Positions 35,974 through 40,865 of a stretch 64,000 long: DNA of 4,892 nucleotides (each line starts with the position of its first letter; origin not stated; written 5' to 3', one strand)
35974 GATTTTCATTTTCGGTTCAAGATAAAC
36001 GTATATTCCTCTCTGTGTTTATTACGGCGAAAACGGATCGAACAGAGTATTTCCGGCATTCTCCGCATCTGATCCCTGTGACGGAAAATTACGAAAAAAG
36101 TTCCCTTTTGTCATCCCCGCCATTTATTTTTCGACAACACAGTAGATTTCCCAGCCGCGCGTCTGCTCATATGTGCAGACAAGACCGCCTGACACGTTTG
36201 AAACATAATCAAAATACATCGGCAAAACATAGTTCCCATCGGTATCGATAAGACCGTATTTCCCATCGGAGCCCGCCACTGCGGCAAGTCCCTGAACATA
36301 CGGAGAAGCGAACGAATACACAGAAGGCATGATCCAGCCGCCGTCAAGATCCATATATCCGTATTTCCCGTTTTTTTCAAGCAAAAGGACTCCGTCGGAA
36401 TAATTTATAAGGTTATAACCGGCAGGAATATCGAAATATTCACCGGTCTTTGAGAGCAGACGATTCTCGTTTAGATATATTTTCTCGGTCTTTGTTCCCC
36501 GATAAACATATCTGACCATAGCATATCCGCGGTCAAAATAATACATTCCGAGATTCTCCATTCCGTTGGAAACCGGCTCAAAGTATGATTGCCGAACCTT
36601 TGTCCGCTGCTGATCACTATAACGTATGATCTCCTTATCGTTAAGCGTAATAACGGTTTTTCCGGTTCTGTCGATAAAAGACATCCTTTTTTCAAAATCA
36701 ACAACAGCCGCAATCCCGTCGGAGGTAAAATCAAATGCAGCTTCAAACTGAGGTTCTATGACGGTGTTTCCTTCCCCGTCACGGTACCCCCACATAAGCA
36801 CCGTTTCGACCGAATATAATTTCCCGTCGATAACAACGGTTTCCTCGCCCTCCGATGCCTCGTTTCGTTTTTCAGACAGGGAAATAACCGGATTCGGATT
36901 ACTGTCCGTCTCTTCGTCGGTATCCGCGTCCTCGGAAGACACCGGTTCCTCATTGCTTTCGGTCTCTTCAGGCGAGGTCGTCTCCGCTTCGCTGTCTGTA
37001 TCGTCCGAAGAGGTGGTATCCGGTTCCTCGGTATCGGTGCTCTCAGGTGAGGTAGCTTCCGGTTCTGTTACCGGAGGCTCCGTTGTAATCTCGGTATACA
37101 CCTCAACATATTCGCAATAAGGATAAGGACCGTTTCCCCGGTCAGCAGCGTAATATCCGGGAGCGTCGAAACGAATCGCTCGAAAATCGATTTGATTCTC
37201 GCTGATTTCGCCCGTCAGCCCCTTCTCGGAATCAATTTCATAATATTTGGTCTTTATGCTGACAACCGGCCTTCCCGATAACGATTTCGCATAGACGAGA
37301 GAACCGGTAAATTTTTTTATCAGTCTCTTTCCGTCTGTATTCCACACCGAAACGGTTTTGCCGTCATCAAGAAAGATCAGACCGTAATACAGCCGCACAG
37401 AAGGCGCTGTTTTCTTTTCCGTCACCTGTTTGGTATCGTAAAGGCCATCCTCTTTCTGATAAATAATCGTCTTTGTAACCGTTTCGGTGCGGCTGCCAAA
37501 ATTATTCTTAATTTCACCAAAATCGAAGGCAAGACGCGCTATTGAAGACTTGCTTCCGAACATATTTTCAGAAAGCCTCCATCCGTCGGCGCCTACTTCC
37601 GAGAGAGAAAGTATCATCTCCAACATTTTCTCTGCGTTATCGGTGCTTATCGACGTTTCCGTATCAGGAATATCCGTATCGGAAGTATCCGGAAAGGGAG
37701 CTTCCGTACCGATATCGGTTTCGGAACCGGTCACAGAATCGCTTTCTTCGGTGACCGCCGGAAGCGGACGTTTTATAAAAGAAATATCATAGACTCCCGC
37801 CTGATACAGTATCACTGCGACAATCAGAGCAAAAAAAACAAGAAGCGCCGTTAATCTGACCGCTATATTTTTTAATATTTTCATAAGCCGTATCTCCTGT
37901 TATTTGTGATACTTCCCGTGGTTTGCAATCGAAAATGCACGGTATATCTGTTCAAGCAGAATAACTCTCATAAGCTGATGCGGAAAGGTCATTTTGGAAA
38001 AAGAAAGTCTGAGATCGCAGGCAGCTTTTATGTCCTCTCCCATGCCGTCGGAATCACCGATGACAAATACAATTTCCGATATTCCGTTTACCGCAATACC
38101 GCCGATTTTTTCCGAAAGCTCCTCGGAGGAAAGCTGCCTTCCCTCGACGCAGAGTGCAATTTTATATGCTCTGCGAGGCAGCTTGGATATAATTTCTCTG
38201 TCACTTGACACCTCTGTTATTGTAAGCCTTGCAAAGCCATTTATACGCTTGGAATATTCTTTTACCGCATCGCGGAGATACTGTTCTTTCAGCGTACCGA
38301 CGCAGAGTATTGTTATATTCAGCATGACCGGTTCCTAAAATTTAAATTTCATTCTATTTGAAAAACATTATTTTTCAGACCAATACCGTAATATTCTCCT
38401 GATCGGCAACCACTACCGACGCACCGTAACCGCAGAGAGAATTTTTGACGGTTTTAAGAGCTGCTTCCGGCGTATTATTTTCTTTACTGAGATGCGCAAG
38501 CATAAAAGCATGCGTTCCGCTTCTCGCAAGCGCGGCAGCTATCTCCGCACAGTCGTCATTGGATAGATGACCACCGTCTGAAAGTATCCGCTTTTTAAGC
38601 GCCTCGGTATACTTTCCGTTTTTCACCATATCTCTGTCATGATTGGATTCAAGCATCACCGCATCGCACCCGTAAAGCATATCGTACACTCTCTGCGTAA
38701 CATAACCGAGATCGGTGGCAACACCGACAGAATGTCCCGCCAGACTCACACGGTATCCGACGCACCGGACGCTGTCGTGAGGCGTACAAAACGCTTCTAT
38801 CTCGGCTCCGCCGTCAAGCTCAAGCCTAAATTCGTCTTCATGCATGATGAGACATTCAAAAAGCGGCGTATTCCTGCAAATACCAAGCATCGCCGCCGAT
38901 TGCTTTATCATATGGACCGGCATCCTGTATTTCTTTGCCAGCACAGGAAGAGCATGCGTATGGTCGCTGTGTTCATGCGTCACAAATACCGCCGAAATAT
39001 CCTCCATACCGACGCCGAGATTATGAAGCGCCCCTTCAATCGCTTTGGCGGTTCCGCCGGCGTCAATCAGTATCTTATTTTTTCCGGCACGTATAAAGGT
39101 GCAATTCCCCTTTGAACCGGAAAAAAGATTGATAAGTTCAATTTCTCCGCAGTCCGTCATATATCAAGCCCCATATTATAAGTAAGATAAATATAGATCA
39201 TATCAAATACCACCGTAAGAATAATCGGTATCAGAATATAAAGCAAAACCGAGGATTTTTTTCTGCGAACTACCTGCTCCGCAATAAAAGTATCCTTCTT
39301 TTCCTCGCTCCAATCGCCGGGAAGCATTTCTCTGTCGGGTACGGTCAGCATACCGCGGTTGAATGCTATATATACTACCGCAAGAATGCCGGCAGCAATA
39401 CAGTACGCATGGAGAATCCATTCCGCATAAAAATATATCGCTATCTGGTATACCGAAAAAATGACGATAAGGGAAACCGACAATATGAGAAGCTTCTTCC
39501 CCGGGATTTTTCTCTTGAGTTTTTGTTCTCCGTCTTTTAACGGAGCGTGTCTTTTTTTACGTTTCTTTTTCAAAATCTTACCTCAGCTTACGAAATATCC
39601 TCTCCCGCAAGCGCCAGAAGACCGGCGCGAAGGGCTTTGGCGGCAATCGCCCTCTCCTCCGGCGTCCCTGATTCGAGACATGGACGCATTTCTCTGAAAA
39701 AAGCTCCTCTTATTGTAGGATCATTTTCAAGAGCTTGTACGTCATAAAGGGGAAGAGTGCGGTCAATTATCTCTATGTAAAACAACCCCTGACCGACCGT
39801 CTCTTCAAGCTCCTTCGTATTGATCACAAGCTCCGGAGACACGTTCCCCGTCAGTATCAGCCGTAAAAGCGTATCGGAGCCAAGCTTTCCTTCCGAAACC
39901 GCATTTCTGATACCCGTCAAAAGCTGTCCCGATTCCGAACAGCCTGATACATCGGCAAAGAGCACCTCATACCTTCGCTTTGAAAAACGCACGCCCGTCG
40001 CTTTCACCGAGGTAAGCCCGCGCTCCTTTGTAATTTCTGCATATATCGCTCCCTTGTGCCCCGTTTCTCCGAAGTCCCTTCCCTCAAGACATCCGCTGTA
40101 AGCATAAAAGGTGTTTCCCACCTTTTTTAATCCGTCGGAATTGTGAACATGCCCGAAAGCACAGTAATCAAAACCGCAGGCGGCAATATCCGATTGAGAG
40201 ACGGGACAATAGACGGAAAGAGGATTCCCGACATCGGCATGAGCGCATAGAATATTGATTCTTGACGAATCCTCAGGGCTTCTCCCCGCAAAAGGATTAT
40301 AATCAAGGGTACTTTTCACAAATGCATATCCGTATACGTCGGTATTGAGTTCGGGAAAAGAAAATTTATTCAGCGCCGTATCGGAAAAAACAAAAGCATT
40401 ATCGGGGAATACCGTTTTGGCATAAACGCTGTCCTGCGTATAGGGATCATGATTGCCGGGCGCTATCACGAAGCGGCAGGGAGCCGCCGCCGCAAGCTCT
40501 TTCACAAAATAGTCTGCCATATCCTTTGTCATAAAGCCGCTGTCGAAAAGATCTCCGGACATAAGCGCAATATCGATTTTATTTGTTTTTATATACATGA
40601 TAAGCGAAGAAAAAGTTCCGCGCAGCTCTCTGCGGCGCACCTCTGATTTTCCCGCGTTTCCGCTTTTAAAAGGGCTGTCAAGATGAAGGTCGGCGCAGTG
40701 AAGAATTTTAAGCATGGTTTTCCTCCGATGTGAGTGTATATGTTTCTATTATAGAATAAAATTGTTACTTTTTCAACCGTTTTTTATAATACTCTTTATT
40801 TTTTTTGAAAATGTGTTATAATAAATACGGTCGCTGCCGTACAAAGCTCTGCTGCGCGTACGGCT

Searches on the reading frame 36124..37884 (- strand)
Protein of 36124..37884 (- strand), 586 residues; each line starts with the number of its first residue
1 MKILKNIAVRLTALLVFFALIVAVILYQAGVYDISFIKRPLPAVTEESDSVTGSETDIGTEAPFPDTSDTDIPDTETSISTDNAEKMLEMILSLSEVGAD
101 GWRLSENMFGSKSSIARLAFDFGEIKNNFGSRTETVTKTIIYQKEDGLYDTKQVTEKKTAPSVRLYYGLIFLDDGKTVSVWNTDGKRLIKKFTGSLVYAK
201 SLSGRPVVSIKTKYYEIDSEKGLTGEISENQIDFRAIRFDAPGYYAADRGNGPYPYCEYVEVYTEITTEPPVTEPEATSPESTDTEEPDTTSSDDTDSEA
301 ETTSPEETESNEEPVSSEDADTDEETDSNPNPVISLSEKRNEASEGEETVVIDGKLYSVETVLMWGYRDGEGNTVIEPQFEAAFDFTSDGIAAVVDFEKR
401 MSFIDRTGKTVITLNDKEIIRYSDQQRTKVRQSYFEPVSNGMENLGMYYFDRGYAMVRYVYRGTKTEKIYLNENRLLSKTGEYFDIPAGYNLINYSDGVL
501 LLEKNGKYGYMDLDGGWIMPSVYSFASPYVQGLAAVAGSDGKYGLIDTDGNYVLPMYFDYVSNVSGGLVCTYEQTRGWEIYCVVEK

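Call 8: search_protein_families(library=padloc, proteins=[window:36124-37884:-], max_evalue=0.001)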
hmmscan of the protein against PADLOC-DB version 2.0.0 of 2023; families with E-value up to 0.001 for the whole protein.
window:36124-37884:- (586 aa): 0 families

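Call 9: search_protein_families(library=pfam, proteins=[window:36124-37884:-], max_evalue=0.00001)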
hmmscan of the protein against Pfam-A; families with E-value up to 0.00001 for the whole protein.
window:36124-37884:- (586 aa): 1 family
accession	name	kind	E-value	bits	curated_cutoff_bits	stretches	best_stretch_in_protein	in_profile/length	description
PF14903.11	WG_beta_rep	-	2.7e-21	75.7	25.6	1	365-394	1-29/35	WG containing repeat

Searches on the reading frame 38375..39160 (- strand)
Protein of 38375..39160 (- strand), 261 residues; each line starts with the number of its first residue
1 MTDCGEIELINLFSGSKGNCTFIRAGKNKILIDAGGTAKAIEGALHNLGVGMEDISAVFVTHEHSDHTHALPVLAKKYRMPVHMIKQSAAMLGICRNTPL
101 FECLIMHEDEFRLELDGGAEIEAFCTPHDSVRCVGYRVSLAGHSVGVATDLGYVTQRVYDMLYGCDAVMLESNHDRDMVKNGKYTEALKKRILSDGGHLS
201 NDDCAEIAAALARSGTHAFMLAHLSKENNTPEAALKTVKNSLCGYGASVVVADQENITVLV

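Call 81: search_protein_families(library=padloc, proteins=[window:38375-39160:-], max_evalue=0.00001)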
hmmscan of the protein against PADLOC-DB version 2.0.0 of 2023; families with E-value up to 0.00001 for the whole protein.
window:38375-39160:- (261 aa): 0 families

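Call 82: search_protein_families(library=pfam, proteins=[window:38375-39160:-], max_evalue=0.001)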
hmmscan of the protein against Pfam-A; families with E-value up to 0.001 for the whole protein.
window:38375-39160:- (261 aa): 3 families
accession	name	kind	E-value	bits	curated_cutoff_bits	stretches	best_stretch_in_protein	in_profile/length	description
PF12706.13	Lactamase_B_2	-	4.4e-19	69.3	27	1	29-212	2-191/200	Beta-lactamase superfamily domain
PF00753.33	Lactamase_B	-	1.3e-16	61.6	22.7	1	17-192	5-185/196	Metallo-beta-lactamase superfamily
PF23023.1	Anti-Pycsar_Apyc1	-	5.4e-05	23.2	50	1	19-80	21-83/250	Anti-Pycsar protein Apyc1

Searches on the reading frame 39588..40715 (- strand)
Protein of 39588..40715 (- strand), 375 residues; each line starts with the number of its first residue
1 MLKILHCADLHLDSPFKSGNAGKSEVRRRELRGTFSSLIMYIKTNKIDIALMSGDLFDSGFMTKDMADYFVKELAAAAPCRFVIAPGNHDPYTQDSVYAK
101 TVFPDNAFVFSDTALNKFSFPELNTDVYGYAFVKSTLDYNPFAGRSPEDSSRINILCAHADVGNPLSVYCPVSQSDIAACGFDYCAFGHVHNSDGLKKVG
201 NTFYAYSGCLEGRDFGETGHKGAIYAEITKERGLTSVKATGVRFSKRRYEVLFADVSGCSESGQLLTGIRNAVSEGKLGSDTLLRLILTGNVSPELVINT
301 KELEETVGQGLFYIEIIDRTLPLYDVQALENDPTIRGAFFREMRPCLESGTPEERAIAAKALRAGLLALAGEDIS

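Call 8: search_protein_families(library=padloc, proteins=[window:39588-40715:-], max_evalue=0.001)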
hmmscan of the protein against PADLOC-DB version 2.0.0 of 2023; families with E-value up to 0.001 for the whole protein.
window:39588-40715:- (375 aa): 2 families
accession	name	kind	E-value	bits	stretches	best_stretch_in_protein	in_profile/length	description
PDLC04908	PDC-S10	-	6.4e-07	26.8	1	43-209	26-200/223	-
PDLC05051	PDC-S60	-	2.5e-05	20.6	1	2-94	1-92/1027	-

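Call 9: search_protein_families(library=pfam, proteins=[window:39588-40715:-], max_evalue=0.00001)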
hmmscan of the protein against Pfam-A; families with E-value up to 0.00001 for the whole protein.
window:39588-40715:- (375 aa): 1 family
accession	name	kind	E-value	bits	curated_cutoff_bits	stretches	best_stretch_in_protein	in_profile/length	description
PF00149.33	Metallophos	-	1.2e-12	49.1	21.5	1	2-191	1-189/191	Calcineurin-like phosphoesterase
